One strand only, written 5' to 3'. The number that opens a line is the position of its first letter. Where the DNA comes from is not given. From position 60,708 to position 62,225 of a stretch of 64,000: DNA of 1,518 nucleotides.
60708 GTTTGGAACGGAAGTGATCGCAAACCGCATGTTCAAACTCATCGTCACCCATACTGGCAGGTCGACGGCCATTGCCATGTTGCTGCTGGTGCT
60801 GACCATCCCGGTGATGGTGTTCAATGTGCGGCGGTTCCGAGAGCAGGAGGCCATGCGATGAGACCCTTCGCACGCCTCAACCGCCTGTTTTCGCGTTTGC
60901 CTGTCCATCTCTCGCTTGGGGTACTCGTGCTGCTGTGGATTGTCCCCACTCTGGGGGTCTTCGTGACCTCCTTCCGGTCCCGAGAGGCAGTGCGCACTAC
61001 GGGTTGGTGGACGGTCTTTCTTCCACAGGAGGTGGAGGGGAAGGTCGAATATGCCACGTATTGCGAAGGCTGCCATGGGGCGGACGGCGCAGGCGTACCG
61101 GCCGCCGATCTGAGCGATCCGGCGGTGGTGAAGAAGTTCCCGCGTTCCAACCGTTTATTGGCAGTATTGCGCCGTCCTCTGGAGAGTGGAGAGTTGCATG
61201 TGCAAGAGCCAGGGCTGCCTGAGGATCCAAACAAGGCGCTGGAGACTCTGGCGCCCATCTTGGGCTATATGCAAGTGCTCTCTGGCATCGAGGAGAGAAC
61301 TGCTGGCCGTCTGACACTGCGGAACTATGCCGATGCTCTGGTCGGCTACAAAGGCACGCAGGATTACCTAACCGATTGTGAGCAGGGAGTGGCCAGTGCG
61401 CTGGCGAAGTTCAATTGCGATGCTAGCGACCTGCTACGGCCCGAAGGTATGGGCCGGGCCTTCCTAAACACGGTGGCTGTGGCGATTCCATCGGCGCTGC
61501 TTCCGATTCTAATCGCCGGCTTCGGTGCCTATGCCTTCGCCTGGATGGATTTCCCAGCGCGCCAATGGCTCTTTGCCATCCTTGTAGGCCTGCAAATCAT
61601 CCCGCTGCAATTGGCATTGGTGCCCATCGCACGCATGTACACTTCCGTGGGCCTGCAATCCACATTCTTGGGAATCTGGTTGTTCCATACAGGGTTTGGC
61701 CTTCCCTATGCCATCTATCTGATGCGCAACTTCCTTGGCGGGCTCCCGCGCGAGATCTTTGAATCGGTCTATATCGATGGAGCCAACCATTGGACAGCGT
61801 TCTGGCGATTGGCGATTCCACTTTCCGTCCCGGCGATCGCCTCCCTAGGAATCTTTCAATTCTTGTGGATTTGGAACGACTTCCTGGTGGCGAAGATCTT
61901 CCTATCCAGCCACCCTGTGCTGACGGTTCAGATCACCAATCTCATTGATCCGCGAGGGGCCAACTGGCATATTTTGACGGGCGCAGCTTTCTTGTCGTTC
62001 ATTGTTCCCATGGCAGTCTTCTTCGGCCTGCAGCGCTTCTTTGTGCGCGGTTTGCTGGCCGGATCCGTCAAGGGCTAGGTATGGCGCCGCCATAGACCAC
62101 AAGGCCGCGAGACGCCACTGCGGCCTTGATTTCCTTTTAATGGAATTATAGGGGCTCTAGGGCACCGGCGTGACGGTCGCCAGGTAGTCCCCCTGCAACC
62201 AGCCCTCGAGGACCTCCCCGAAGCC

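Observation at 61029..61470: Cytochrome c-like CXXCH module inserted in the external loop of a MalG-type sugar ABC permease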

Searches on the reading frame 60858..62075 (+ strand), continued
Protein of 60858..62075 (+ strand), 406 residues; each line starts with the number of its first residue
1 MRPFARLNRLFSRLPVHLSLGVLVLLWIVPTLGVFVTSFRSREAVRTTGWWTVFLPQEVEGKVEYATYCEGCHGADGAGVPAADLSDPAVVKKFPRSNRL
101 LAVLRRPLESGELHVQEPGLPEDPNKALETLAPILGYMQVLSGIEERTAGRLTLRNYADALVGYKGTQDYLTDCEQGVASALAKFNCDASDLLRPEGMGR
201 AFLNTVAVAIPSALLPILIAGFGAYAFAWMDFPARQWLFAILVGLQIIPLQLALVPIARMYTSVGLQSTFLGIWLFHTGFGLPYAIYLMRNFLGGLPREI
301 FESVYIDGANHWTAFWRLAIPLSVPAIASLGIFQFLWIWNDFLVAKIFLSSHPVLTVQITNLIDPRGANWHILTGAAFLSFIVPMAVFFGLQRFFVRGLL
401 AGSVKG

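Call 28: predict_structure(alignment_id=A3)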
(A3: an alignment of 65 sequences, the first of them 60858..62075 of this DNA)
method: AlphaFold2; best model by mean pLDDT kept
length: 406 residues; sequences in the alignment: 65
mean_pLDDT: 65.5   pTM: 0.50
mean pLDDT of the five models: 65.5, 62.5, 60.7, 59.0, 54.4
residues with pLDDT >= 90: 0; 70-90: 139; 50-70: 223; < 50: 44
segments of 3 or more residues with pLDDT < 50: 1-3, 148-150, 244-252, 362-381, 401-406
pLDDT, mean of each block of 10 residues (from residue 1): 61 69 68 59 54 61 85 88 84 72 80 78 71 78 61 63 65 72 79 76 68 64 64 59 49 58 70 65 65 69 72 76 67 59 53 58 43 44 54 53 41
secondary structure, 60 per line:
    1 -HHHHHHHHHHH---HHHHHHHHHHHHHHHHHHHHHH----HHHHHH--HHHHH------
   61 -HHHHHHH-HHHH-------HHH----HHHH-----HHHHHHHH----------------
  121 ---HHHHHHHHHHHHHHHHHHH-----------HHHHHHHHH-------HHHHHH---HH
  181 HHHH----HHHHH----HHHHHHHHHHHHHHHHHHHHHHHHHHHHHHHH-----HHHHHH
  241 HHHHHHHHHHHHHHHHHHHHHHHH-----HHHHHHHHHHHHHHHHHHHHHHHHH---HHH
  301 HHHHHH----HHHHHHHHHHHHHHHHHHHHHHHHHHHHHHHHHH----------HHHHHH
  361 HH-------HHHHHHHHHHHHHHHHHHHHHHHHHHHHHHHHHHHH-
elements in order: H2-12 H16-37 H42-47 H50-54 H62-68 H70-73 H88-91 H97-104 H124-142 H154-162 H170-175 H179-184 H189-193 H198-229 H235-264 H270-294 H298-306 H311-344 H355-362 H370-405
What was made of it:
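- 60906..60968 (+): TM1 (residues 17-37), the signal-anchor preceding the external loop. Helix 16-37 in the AlphaFold model (call 28).
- Checked: That leaves about 160 residues between TM1 (helix 16-37 in the model, call 28) and TM2, against roughly 30 in SugB.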

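Call 41: search_protein_families(library=pfam, alignment_id=A3, max_evalue=0.01)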
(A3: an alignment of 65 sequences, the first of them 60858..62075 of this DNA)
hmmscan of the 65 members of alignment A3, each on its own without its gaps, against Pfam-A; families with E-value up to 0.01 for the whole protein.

A. member 1, window:60858-62075:+ (406 aa): 2 families
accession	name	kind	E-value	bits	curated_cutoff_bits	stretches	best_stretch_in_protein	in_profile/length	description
PF00528.27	BPD_transp_1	-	1.7e-11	44.6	26.4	1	225-398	9-181/184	Binding-protein-dependent transport system inner membrane component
PF13442.11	Cytochrome_CBB3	-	0.0038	17.9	27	1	60-83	5-25/68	Cytochrome C oxidase, cbb3-type, subunit III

B. families by the number of members that match (of 65 scanned): 4 families
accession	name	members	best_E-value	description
PF13442.11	Cytochrome_CBB3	59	9.8e-08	Cytochrome C oxidase, cbb3-type, subunit III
PF00528.27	BPD_transp_1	57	7.1e-17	Binding-protein-dependent transport system inner membrane component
PF00034.26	Cytochrom_C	19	2e-06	Cytochrome c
PF12723.13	DUF3809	1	0.0089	Protein of unknown function (DUF3809)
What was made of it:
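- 61020..61286 (+): Class I cytochrome c module (residues ~55-143), inserted between 'GWWT.F' and 'FTL.NY'. PF13442 in 59/65 members (call 41).
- On Class I c-type cytochrome (PF13442 / PF00034): 59 of 65 members hit PF13442 at E<=0.01, best 9.8e-8 (call 41).
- PF13442 is hit by 59 of 65 members (call 41).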

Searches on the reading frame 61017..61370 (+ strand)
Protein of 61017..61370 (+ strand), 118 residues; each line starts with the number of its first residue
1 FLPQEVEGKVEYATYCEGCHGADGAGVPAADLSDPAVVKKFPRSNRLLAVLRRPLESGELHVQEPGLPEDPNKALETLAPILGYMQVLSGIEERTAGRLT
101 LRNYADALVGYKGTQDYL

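Call 3: search_protein_families(library=pfam, proteins=[window:61017-61370:+], max_evalue=10)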
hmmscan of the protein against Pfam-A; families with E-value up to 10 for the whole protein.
window:61017-61370:+ (118 aa): 2 families
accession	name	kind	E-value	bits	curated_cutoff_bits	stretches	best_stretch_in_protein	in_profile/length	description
PF13442.11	Cytochrome_CBB3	-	0.00061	20.5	27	1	7-30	5-25/68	Cytochrome C oxidase, cbb3-type, subunit III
PF00034.26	Cytochrom_C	-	0.005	18.6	21.3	1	7-33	3-31/90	Cytochrome c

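Call 4: search_protein_families(library=ncbifam, proteins=[window:61017-61370:+], max_evalue=10)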
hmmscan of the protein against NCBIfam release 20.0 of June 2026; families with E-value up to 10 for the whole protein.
window:61017-61370:+ (118 aa): 1 family
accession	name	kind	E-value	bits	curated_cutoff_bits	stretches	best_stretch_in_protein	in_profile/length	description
TIGR00782.1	ccoP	equivalog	0.034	13.5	179.95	1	7-27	109-129/285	cytochrome-c oxidase, cbb3-type subunit III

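Call 77: search_solved_structures(query=A5, max_evalue=0.1, show_alignments=4)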
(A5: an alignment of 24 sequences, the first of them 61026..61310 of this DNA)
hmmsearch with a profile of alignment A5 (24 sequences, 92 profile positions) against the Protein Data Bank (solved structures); distinct sequences matched with E-value up to 0.1: 32.
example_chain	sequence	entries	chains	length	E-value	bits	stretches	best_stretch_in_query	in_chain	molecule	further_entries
8snh_G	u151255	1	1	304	5.8e-07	32.7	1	4-76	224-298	Cbb3-type cytochrome c oxidase subunit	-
3mk7_C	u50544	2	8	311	8.7e-07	32.2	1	4-81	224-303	Cytochrome c oxidase, cbb3-type, subunit P | Cbb3-type cytochrome c oxidase subunit CcoP1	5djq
6xkx_p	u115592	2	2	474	4.8e-06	29.8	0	3-26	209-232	Cbb3-type cytochrome c oxidase subunit CcoP,Cytochrome c-type cyt cy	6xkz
3vrd_A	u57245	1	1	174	0.0001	25.5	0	4-28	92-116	Flavocytochrome c heme subunit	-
8smr_G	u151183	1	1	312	0.00016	24.9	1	4-33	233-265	Cbb3-type cytochrome c oxidase subunit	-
1fcd_C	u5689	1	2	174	0.00017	24.8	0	8-27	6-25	FLAVOCYTOCHROME C SULFIDE DEHYDROGENASE (CYTOCHROME SUBUNIT)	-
6h5l_B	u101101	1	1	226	0.00029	24.1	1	3-21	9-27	Conserved hypothetical cytochrome protein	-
6xkw_p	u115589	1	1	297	0.00035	23.8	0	3-26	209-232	Cbb3-type cytochrome c oxidase subunit CcoP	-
7rh5_O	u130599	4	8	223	0.00094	22.5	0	4-26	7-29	Cytochrome bc1 complex cytochrome c subunit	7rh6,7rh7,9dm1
8q1v_A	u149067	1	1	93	0.0011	22.2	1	3-38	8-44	Putative lipoprotein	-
6hwh_M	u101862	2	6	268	0.0016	21.7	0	4-26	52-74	Cytochrome bc1 complex cytochrome c subunit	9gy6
6r5y_A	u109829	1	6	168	0.0017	21.6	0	20-49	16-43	WD-40 repeat protein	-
8ovc_O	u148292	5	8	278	0.0019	21.5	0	4-25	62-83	Cytochrome bc1 complex cytochrome c subunit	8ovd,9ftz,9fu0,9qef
6adq_C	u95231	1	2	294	0.0022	21.2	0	4-25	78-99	Cytochrome bc1 complex cytochrome c subunit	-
9wcx_U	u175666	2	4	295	0.0036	20.6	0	4-25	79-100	Cytochrome bc1 complex cytochrome c subunit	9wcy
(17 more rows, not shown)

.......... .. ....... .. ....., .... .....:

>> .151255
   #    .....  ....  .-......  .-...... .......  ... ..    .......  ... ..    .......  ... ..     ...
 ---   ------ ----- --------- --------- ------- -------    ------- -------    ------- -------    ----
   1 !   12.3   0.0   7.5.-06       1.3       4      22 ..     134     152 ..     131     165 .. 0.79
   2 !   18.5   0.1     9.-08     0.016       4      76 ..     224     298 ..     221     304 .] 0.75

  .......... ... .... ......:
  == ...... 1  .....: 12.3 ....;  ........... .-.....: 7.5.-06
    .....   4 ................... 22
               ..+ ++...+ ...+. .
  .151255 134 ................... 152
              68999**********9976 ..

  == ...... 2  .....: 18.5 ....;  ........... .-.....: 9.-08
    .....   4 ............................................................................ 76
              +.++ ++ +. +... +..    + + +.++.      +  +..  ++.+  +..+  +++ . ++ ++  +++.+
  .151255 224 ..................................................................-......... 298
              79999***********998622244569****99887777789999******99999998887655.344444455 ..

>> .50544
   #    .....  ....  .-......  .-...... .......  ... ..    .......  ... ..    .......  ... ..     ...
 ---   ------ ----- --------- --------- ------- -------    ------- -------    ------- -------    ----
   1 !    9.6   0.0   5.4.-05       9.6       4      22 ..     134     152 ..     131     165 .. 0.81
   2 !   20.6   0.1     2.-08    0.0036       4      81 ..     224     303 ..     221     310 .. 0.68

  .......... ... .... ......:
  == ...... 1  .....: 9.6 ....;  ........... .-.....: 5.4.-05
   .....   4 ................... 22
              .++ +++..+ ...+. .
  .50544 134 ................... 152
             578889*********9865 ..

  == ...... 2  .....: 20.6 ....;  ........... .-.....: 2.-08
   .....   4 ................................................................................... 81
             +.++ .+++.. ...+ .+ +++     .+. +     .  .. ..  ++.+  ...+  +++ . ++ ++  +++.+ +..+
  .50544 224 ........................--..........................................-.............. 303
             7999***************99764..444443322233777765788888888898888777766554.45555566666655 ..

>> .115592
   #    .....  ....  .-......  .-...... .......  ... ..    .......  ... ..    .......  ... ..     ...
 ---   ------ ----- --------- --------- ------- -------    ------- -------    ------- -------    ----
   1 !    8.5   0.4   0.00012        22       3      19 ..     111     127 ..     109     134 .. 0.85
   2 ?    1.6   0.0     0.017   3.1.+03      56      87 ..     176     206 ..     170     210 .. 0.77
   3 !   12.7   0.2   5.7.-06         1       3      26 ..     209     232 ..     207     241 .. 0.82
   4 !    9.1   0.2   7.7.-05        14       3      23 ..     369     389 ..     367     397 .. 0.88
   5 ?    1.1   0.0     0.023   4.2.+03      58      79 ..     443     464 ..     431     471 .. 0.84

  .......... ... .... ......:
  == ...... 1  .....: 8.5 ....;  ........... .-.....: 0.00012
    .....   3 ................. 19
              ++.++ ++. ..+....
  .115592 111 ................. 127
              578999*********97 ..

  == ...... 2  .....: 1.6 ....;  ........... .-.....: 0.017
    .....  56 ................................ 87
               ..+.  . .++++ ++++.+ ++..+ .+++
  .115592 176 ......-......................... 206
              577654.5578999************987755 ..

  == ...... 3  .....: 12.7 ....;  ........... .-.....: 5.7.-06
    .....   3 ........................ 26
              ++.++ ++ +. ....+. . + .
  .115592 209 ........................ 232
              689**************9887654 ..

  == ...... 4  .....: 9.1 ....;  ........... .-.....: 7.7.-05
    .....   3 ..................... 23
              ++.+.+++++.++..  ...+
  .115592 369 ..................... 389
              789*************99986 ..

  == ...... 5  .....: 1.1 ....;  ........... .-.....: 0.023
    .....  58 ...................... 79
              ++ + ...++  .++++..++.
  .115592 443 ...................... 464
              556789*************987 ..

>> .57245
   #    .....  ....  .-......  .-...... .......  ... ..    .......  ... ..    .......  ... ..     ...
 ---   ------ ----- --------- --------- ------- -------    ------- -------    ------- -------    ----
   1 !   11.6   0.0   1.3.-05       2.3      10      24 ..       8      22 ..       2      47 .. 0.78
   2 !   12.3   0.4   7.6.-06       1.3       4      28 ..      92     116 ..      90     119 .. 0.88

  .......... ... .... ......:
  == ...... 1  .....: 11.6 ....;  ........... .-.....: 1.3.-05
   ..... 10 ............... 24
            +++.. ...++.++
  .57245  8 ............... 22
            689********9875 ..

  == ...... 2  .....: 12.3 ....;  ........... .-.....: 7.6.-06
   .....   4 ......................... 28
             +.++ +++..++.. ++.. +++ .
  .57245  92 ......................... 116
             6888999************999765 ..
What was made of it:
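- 61020..61286 (+): Profile vs PDB: CcoP E 5.8e-7 (call 77).
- On Class I c-type cytochrome (PF13442 / PF00034): Loop profile vs CcoP: E 5.8e-7, positions 4-81 of 92 (call 77). An invariant His lies one residue after the canonical Met position (call 77).
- The loop profile hits CcoP at E 5.8e-7 and 8.7e-7 across positions 4-81 (call 77). Homology to CcoP extends over about 78 residues, including the distal-ligand loop (call 77).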
